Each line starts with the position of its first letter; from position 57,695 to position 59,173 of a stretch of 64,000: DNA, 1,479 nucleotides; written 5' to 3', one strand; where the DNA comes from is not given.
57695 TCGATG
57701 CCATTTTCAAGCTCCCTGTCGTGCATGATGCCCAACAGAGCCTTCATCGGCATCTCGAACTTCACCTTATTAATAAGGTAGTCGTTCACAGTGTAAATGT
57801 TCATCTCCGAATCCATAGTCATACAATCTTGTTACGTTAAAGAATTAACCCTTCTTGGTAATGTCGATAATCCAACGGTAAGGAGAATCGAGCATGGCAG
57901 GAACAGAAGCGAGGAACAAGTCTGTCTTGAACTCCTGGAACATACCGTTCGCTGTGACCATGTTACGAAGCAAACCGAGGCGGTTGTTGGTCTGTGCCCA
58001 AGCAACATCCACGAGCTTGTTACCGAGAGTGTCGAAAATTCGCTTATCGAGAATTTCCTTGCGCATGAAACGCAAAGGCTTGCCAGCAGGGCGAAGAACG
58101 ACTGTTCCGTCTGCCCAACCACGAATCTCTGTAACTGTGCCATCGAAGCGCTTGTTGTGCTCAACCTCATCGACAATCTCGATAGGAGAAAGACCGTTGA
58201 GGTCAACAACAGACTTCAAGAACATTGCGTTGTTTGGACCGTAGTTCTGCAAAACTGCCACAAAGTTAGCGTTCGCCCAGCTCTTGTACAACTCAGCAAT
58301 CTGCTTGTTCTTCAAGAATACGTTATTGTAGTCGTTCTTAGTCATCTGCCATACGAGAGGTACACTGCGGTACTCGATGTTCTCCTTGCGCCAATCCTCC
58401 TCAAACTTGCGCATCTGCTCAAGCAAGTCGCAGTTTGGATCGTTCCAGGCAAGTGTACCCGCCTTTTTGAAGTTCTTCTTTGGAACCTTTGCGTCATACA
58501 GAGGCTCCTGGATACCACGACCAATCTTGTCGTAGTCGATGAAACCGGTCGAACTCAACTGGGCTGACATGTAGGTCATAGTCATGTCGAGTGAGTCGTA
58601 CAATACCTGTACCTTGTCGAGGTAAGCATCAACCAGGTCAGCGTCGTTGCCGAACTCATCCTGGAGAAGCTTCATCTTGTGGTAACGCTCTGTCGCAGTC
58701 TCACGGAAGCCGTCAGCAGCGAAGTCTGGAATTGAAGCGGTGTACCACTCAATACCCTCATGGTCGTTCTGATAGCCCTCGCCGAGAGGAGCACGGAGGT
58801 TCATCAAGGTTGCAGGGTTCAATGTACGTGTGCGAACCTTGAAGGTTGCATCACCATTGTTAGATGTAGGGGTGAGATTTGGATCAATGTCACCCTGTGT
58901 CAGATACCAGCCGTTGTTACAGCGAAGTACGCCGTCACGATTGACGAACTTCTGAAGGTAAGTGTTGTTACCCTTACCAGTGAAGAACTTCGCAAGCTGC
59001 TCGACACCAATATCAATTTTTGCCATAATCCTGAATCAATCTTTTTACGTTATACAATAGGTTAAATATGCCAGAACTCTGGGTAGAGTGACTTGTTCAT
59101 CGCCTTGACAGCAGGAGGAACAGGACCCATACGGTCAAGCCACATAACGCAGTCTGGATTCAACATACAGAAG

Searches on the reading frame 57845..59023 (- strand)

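Call 19: search_protein_families(library=phrogs, proteins=[window:57845-59023:-], max_evalue=0.00001)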
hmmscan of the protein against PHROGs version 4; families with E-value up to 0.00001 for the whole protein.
window:57845-59023:- (392 aa): 1 family
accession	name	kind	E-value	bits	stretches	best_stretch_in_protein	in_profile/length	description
phrog_29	-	head and packaging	1.1e-11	45.5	1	69-315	72-298/439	major head protein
